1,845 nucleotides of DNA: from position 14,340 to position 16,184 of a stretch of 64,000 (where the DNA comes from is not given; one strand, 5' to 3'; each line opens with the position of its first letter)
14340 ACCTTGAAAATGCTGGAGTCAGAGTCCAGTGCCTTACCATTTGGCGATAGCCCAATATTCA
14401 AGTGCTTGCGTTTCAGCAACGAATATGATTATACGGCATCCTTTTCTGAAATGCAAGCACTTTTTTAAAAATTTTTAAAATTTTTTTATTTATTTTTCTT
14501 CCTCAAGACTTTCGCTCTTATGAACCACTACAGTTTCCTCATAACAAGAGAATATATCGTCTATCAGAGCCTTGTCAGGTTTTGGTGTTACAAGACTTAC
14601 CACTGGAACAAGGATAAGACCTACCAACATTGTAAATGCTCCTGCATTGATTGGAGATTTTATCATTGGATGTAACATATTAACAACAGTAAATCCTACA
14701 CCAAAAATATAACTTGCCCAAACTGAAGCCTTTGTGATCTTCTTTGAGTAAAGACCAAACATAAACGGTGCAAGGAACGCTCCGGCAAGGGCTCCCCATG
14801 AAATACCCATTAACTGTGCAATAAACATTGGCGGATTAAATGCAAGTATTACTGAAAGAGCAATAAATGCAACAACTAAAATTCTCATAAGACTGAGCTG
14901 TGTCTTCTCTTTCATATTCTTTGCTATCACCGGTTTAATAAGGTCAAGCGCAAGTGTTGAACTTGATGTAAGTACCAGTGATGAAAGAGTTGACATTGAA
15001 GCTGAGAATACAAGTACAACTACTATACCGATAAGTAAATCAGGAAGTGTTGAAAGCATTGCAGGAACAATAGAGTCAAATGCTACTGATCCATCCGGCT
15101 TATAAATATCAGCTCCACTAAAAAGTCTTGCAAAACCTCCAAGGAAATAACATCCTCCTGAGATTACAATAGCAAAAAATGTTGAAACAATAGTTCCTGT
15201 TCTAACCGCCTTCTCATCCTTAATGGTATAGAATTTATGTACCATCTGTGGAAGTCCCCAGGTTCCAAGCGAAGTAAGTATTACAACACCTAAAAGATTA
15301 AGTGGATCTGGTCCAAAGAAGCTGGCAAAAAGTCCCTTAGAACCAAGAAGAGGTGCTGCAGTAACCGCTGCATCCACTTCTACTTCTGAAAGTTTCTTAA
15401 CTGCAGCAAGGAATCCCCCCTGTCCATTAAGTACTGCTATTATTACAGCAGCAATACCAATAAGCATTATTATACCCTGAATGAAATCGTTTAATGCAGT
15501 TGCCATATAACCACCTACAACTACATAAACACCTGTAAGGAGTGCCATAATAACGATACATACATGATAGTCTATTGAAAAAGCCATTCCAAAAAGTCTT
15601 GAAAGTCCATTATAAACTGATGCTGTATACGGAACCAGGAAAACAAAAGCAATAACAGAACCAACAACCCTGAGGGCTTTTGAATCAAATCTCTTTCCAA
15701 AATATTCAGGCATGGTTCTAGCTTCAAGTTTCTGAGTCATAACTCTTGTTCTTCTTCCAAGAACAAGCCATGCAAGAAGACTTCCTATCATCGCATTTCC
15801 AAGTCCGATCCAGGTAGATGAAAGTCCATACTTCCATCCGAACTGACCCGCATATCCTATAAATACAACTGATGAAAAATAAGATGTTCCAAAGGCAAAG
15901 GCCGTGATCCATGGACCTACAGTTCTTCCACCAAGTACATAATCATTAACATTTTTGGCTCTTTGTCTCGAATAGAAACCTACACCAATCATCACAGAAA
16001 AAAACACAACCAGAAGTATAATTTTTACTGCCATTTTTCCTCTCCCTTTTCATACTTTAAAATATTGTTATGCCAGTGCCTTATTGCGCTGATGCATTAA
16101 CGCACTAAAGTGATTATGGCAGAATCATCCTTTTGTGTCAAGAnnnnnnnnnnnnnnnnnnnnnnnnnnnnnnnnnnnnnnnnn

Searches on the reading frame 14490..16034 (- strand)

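Call 5: search_protein_families(library=ncbifam, proteins=[window:14490-16034:-], max_evalue=0.01)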
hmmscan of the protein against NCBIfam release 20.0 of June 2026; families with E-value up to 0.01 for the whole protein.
window:14490-16034:- (514 aa): 10 families
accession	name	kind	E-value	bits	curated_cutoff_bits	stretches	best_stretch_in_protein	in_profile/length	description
TIGR02121.1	Na_Pro_sym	equivalog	1.4e-61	208.8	515.5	1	5-490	4-476/488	sodium/proline symporter PutP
TIGR00813.1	sss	superfamily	1.1e-58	199.3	184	1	32-445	1-411/411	sodium/solute symporter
TIGR02119.1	panF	equivalog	7.1e-53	180.3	328.05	1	5-475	4-460/471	sodium/pantothenate symporter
TIGR03648.1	Na_symport_lg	subfamily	3.7e-38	131.3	320.75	2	5-291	2-285/547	VC_2705 family sodium/solute symporter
NF011948.0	PRK15419.1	equivalog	2.5e-36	125.6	955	1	6-455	9-447/502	sodium/proline symporter PutP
NF058657.1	MncbAcdTpMctC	equivalog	9.9e-22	77.1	670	1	3-455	7-456/527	monocarboxylic acid transporter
NF006903.2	PRK09395.1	subfamily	2.4e-18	65.8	750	1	4-451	37-477/552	cation/acetate symporter ActP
TIGR02711.1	symport_actP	equivalog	3.2e-18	65.8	1099.25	1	5-458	35-482/549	cation/acetate symporter ActP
NF007790.0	PRK10484.1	equivalog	9.9e-18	64.2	401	1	5-485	5-485/527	solute:sodium symporter family transporter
NF009135.0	PRK12488.1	subfamily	9.3e-15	54.2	850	1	5-445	35-469/549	cation/acetate symporter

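Call 6: search_protein_families(library=pfam, proteins=[window:14490-16034:-], max_evalue=0.01)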
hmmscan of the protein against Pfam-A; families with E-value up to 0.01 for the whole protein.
window:14490-16034:- (514 aa): 1 family
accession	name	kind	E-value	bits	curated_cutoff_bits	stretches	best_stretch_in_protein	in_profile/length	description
PF00474.23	SSF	-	1.4e-60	205.7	22.8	1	32-444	1-405/406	Sodium:solute symporter family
